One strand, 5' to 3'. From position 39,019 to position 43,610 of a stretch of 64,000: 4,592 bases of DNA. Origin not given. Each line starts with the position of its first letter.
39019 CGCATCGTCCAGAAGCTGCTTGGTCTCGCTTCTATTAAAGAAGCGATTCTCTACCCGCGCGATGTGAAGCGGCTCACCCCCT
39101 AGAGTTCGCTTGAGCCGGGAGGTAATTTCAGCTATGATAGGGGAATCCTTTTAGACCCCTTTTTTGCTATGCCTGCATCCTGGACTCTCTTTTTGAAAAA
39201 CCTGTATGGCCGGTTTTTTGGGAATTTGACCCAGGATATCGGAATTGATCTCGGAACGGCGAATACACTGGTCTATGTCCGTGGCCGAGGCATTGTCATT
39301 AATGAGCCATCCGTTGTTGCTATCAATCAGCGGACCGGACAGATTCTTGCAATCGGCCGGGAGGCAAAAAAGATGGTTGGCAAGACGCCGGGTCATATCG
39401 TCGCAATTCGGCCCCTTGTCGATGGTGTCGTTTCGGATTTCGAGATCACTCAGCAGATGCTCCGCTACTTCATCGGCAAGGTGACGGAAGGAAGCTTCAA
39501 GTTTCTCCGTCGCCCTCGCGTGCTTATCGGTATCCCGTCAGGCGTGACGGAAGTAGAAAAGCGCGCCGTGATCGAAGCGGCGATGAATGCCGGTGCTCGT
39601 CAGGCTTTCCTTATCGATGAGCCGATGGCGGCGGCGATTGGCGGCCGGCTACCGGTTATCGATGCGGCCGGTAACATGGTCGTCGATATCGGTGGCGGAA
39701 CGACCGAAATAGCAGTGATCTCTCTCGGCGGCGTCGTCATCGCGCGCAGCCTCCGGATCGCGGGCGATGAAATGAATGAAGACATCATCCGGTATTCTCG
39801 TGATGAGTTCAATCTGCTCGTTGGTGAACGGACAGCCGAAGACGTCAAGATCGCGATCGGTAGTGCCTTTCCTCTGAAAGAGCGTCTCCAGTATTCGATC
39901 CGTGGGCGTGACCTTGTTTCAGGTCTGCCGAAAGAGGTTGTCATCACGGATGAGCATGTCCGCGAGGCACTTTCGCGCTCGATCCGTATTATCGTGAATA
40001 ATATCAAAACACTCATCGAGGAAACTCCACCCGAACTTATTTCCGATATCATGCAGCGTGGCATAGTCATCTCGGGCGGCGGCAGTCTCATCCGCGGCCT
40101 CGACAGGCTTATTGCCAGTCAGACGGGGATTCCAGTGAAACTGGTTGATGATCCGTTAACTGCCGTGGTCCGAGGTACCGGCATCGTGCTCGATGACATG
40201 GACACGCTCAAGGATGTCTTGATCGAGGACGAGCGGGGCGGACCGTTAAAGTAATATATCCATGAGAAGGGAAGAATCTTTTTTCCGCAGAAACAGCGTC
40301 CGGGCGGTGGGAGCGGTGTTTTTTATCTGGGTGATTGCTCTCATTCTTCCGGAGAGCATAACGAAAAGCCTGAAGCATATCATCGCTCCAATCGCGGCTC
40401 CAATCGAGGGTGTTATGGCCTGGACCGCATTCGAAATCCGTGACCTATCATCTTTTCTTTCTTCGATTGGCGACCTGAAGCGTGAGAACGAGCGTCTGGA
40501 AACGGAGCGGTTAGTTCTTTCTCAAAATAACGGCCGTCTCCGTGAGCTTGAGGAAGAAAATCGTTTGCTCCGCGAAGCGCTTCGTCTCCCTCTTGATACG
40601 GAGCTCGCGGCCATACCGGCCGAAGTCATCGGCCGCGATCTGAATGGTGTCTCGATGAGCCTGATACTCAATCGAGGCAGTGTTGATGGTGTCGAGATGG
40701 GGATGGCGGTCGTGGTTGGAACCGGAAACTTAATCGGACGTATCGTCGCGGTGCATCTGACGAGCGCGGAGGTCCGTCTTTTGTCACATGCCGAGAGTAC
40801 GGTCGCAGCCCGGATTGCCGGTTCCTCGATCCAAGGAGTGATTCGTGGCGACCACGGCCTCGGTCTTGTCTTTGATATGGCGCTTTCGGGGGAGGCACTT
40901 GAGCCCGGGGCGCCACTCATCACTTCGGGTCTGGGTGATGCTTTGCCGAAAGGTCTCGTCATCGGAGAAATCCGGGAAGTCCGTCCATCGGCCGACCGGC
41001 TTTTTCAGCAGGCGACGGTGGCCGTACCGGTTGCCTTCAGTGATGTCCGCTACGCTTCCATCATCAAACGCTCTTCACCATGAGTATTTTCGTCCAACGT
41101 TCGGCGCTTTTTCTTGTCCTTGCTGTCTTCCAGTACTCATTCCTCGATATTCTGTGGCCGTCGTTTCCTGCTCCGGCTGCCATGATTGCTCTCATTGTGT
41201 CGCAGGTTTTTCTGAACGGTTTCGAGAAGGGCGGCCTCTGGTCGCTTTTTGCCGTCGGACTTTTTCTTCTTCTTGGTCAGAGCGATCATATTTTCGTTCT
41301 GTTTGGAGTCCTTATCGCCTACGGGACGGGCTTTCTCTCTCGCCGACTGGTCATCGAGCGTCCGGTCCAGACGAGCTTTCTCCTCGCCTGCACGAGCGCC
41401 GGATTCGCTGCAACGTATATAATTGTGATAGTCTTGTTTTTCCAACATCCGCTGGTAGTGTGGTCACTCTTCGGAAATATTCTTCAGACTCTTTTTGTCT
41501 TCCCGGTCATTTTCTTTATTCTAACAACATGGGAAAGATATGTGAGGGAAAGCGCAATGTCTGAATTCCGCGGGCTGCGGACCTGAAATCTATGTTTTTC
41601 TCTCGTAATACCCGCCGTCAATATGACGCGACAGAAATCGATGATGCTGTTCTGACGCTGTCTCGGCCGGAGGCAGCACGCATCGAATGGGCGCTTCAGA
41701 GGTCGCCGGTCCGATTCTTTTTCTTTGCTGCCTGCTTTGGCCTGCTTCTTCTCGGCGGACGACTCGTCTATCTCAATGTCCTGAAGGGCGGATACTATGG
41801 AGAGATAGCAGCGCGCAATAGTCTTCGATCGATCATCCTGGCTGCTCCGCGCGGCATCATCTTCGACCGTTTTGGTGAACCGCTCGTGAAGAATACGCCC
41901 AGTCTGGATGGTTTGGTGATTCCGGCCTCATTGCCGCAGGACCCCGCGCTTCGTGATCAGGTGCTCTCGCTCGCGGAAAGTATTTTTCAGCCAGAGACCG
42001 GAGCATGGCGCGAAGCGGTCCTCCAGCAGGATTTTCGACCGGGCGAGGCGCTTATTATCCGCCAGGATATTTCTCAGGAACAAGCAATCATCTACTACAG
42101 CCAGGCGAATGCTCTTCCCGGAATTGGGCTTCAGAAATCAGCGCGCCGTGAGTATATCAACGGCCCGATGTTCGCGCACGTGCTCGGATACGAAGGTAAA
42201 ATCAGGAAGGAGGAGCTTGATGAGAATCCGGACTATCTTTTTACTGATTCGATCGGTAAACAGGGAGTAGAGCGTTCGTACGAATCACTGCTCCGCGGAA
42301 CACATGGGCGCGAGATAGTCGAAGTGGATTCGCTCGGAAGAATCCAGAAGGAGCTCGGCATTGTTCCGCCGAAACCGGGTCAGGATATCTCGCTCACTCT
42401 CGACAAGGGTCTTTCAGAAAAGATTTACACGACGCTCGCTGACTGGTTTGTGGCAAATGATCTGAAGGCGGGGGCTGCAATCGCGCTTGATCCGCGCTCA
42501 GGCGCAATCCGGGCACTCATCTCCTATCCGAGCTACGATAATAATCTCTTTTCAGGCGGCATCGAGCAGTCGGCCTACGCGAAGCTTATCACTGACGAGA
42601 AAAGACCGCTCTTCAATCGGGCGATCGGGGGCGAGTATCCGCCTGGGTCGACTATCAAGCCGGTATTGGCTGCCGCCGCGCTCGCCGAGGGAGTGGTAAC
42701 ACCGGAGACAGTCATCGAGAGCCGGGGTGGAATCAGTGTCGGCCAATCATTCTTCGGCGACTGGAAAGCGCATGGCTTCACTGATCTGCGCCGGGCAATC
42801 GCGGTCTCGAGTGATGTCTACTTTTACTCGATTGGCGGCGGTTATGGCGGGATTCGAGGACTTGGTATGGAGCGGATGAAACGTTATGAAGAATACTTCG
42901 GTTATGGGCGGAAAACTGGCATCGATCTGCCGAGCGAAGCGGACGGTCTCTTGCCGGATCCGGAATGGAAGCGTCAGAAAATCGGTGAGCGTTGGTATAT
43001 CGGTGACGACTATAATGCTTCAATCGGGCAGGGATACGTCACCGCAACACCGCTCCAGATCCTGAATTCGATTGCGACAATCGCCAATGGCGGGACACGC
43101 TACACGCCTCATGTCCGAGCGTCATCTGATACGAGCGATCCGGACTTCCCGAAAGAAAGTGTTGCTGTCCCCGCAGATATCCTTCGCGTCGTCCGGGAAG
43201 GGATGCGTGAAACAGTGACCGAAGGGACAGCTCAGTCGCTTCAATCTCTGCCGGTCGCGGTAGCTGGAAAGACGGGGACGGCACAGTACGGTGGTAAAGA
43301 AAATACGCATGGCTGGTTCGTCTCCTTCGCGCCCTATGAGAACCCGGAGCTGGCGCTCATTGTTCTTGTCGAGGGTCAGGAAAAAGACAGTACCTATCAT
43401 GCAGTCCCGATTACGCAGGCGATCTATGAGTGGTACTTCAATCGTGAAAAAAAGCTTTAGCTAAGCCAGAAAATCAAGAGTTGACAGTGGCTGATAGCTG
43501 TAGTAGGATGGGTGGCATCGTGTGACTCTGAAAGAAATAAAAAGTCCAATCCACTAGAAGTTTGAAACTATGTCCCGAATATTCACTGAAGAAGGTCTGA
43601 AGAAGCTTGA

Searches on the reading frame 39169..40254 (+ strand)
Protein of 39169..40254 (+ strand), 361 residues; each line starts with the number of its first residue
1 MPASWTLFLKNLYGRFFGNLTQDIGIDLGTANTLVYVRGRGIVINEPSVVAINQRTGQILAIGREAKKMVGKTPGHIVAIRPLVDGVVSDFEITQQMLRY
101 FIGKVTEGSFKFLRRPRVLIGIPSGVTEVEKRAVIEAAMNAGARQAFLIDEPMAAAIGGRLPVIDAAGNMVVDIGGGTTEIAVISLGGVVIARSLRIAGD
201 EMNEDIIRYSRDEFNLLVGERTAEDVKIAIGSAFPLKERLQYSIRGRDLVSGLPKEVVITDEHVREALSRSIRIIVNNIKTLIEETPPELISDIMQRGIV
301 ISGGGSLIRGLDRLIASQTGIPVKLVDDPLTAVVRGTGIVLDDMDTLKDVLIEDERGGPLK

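Call 60: search_protein_families(library=pfam, proteins=[window:39169-40254:+], max_evalue=0.0001)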
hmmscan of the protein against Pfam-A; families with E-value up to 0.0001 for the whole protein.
window:39169-40254:+ (361 aa): 5 families
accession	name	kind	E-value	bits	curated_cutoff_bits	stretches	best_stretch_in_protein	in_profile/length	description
PF06723.19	MreB_Mbl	-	4.6e-140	466.5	27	1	22-348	2-326/327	MreB/Mbl protein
PF14450.12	FtsA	-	5e-10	40.3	31.8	1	170-326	1-110/127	Cell division protein FtsA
PF00012.26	HSP70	-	2.3e-07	29.9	20.6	1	117-215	135-239/599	Hsp70 protein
PF00022.25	Actin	-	3.3e-07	29.7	27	0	47-212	31-189/410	Actin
PF11104.14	PilM_2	-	1.5e-05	24.6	27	0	299-327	278-306/340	Type IV pilus assembly protein PilM;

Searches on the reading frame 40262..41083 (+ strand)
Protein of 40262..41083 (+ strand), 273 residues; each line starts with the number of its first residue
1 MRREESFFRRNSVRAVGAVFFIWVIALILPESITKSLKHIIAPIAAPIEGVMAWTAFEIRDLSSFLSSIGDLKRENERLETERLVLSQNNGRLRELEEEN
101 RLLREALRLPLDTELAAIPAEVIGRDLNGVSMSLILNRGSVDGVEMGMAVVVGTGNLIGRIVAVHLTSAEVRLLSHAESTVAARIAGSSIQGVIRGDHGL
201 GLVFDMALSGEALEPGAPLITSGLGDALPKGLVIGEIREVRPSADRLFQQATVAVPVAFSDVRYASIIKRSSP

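Call 60: search_protein_families(library=pfam, proteins=[window:40262-41083:+], max_evalue=0.0001)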
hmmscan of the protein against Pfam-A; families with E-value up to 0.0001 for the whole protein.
window:40262-41083:+ (273 aa): 1 family
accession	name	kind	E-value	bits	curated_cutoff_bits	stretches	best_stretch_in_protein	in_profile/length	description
PF04085.20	MreC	-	2.3e-31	109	28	1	122-269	1-147/147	Rod shape-determining protein MreC, barrel core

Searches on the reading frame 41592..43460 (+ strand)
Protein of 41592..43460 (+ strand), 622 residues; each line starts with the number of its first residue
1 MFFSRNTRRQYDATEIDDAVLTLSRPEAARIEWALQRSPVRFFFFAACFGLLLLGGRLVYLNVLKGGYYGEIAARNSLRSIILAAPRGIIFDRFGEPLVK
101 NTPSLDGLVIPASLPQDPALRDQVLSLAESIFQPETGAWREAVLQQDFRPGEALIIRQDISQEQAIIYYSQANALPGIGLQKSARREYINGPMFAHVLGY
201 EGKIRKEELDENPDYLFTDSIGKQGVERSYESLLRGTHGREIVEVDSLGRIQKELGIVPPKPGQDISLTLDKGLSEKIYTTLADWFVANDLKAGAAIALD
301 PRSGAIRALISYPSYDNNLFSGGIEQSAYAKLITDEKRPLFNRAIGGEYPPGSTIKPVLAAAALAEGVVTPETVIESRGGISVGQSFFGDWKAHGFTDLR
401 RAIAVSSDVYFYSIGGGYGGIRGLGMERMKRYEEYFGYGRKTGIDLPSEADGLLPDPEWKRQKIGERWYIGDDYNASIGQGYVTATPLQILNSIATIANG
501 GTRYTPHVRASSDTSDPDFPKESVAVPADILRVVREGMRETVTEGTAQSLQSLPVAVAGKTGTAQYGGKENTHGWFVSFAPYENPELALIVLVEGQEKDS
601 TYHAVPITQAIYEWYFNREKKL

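Call 60: search_protein_families(library=pfam, proteins=[window:41592-43460:+], max_evalue=0.0001)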
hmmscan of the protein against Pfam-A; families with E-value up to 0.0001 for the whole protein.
window:41592-43460:+ (622 aa): 2 families
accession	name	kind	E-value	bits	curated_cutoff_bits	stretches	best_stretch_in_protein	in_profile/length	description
PF00905.27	Transpeptidase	-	8.8e-63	212.7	22.1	1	294-612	1-298/299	Penicillin binding protein transpeptidase domain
PF03717.20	PBP_dimer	-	6.8e-37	128.1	24.4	1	84-254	3-178/180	Penicillin-binding Protein dimerisation domain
